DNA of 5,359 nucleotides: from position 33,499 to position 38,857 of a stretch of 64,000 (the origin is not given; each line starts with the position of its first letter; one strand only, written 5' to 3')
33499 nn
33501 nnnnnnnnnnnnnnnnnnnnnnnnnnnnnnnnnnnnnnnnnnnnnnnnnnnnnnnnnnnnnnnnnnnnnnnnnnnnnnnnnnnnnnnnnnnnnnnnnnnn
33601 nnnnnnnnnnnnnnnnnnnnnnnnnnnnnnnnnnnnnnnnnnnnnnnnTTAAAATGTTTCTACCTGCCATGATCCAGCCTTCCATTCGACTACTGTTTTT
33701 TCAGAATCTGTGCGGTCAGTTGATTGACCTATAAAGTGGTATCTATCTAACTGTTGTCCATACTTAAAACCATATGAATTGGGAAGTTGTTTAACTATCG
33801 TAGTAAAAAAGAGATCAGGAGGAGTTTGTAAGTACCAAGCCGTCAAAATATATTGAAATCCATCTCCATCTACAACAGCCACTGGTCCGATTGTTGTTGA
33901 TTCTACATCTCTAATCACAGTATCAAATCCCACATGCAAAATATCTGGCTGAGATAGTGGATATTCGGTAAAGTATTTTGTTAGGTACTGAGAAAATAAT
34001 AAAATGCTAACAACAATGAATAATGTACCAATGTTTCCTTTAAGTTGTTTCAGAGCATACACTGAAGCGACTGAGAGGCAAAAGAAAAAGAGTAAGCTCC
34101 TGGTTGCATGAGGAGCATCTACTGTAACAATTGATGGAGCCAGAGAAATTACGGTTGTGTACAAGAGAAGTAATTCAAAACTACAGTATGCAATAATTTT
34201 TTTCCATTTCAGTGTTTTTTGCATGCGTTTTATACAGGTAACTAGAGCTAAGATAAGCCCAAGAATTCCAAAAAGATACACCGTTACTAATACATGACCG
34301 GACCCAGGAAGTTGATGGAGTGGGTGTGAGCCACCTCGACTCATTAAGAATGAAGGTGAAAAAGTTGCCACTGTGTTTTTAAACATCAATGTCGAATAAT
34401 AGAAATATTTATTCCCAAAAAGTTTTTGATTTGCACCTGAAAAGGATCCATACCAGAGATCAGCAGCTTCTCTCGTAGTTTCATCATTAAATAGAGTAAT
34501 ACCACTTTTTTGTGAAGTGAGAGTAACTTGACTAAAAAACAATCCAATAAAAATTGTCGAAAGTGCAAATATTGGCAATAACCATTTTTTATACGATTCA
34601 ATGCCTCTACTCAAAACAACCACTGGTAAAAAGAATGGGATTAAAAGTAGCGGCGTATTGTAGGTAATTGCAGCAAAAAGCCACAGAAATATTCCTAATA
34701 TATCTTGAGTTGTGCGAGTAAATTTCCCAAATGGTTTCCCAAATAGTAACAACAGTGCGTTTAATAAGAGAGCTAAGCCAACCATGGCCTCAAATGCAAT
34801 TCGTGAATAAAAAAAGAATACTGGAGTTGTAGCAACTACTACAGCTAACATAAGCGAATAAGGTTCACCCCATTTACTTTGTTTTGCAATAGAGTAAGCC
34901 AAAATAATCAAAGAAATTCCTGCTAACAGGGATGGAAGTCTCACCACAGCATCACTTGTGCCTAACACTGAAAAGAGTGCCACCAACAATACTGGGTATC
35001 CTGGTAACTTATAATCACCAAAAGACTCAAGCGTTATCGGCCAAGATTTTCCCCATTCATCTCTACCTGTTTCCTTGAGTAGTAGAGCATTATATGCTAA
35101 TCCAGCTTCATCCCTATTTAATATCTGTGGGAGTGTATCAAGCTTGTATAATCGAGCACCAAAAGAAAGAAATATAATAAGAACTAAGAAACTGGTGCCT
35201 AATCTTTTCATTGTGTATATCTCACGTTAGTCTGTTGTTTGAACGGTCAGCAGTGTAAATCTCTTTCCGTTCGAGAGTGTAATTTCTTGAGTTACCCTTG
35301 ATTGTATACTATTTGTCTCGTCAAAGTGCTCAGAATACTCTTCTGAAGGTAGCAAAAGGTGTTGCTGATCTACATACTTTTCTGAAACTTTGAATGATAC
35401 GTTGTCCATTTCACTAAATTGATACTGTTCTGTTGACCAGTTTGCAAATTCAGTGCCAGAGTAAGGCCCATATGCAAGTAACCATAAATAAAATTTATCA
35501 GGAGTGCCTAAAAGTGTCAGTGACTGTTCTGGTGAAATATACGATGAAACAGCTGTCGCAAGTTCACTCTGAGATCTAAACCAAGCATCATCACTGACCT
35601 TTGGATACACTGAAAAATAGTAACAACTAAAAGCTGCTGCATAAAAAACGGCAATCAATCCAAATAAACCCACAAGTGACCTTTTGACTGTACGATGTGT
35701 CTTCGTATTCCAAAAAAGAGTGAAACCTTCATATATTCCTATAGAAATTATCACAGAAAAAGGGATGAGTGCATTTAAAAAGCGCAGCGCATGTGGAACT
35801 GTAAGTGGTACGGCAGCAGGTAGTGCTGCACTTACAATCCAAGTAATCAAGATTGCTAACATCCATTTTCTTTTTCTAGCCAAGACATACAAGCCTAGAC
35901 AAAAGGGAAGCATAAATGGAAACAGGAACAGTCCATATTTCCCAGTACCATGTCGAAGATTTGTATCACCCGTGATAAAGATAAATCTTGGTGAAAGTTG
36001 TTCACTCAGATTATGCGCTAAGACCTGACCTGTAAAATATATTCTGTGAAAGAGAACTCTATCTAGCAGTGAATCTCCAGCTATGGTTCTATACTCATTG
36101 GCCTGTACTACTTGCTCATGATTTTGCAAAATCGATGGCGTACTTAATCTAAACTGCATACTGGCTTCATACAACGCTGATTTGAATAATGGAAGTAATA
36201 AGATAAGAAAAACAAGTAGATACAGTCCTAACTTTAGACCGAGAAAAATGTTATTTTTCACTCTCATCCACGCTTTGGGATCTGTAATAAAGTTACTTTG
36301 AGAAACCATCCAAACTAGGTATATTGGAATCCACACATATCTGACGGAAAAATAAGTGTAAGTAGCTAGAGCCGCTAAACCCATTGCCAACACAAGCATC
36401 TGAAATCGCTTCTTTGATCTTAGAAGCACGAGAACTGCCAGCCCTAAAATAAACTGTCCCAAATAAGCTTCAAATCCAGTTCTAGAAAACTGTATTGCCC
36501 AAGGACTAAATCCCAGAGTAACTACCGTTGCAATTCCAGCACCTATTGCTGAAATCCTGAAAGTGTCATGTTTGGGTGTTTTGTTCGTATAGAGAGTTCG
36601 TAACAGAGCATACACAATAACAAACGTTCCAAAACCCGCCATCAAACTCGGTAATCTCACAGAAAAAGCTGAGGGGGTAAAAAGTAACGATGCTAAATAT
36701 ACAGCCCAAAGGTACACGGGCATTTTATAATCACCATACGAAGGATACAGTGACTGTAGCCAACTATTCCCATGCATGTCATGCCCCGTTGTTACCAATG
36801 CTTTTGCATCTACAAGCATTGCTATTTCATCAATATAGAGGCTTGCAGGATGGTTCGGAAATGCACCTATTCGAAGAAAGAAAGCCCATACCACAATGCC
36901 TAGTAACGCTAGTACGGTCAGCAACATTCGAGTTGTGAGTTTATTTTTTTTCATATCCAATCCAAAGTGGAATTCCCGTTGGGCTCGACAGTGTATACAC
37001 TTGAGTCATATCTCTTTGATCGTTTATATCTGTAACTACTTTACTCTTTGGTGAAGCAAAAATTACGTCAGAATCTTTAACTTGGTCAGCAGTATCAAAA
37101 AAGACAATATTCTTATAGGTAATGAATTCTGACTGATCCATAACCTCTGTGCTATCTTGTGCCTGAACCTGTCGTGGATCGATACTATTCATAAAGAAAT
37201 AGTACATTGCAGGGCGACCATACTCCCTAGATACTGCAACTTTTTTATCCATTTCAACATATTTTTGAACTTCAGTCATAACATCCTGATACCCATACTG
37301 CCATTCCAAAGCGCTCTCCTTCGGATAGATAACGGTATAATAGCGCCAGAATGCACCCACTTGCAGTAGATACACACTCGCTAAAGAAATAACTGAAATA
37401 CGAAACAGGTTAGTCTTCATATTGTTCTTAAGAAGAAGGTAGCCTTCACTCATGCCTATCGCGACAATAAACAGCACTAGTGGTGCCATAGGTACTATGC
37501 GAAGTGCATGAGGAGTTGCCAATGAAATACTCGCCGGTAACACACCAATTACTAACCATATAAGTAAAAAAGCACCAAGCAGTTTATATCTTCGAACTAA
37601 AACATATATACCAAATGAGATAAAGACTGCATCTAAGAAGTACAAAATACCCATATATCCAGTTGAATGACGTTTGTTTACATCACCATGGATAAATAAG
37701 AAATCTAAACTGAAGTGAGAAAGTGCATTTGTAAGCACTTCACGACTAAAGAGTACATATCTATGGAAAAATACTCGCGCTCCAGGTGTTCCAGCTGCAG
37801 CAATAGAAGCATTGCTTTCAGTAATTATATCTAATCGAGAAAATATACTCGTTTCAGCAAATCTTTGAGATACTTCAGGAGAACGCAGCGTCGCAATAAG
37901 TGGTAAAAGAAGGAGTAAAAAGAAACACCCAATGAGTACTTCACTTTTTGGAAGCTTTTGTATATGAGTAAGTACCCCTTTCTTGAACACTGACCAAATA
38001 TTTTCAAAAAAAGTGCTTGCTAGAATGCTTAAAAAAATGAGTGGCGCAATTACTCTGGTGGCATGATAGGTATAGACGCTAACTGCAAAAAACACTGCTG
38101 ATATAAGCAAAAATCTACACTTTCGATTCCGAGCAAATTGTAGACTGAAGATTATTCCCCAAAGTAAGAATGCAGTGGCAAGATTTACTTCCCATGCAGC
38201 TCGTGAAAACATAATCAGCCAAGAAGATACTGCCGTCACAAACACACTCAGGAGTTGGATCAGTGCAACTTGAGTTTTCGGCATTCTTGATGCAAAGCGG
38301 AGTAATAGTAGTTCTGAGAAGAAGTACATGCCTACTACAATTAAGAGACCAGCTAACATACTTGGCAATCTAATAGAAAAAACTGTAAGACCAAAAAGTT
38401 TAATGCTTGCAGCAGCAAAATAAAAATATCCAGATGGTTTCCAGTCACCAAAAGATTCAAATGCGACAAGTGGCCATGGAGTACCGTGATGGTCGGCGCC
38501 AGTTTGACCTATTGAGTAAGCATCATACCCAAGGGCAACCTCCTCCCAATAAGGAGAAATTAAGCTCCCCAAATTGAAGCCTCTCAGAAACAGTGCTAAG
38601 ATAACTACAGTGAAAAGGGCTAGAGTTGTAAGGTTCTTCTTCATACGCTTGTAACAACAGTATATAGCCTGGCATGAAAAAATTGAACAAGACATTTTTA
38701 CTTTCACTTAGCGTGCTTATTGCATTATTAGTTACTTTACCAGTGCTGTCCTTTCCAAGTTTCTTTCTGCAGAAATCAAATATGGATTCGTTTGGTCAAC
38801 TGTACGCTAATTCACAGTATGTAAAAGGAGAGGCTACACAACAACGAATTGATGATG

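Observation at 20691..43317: Hyper-expanded array of lipid-carrier-dependent (GT-C) membrane glycosyltransferase paralogs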

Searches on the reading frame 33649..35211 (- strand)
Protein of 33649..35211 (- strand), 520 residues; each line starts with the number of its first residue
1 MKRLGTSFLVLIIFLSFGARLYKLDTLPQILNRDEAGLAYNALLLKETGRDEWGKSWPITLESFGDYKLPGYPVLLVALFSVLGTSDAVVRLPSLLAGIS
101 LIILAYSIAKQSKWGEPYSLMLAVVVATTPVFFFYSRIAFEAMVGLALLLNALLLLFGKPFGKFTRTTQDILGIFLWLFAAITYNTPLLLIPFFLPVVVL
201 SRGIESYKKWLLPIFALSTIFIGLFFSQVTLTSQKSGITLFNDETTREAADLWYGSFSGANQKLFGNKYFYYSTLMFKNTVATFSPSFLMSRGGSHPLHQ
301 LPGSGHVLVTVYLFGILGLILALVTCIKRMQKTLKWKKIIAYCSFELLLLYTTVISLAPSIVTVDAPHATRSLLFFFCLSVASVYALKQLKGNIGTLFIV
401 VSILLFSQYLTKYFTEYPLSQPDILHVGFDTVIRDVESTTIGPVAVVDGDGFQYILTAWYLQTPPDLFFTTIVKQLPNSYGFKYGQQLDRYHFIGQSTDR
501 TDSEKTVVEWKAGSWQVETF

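Call 4: search_protein_families(library=pfam, proteins=[window:33649-35211:-], max_evalue=0.01)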
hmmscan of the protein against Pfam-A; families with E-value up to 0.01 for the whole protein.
window:33649-35211:- (520 aa): 1 family
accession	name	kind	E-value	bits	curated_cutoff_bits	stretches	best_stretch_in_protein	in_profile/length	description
PF13231.12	PMT_2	-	0.00049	20.8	26.1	1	71-219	5-153/160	Dolichyl-phosphate-mannose-protein mannosyltransferase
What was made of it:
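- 33649..35211 (-): Core ArnT-like GT-C (520 aa). PMT_2 E=4.9e-4 (call 4).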

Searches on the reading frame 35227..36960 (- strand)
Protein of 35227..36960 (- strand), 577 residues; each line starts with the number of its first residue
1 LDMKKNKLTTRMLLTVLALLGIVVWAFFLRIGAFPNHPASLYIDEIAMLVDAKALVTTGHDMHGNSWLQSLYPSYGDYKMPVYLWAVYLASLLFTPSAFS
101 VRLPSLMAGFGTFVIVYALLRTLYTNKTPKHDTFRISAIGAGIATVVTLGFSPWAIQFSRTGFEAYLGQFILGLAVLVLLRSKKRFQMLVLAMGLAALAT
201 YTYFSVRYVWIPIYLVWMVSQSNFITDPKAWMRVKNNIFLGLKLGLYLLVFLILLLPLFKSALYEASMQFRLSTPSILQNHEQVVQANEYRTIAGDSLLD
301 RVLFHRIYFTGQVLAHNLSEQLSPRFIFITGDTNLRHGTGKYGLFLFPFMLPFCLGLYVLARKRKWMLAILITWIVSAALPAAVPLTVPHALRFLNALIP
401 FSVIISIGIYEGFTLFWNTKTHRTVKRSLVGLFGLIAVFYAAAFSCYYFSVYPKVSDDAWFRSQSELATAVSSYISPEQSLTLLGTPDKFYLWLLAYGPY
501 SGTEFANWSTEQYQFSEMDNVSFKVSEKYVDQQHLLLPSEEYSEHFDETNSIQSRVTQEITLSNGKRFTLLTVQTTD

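Call 4: search_protein_families(library=pfam, proteins=[window:35227-36960:-], max_evalue=0.01)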
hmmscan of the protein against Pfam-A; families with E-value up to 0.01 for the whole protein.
window:35227-36960:- (577 aa): 1 family
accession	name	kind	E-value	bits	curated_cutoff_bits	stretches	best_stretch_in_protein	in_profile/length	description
PF13231.12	PMT_2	-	0.0011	19.7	26.1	1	81-232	4-145/160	Dolichyl-phosphate-mannose-protein mannosyltransferase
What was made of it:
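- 35227..36960 (-): Core ArnT-like GT-C (566-577 aa, start uncertain). PMT_2 E=1.1e-3 (call 4).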

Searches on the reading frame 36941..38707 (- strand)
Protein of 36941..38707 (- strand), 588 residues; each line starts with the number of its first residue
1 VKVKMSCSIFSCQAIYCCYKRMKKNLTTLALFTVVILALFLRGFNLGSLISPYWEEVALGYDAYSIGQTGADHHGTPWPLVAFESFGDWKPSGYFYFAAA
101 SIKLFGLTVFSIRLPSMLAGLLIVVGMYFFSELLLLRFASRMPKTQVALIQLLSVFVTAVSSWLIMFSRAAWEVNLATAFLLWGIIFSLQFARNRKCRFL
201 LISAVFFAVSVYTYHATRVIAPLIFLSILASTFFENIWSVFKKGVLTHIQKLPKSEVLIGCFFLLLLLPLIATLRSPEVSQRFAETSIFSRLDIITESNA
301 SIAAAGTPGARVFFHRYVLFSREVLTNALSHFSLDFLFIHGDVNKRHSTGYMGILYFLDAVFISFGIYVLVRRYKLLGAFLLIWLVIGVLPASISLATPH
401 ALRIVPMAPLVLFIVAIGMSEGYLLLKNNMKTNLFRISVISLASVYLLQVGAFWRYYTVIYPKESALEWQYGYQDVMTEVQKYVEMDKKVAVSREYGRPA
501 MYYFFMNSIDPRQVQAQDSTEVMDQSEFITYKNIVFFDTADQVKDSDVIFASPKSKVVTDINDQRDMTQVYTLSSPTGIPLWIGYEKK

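Call 4: search_protein_families(library=pfam, proteins=[window:36941-38707:-], max_evalue=0.01)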
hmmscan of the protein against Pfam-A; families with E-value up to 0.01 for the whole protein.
window:36941-38707:- (588 aa): 1 family
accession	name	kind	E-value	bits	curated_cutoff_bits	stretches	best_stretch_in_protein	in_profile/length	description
PF13231.12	PMT_2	-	0.0011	19.6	26.1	1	90-231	2-132/160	Dolichyl-phosphate-mannose-protein mannosyltransferase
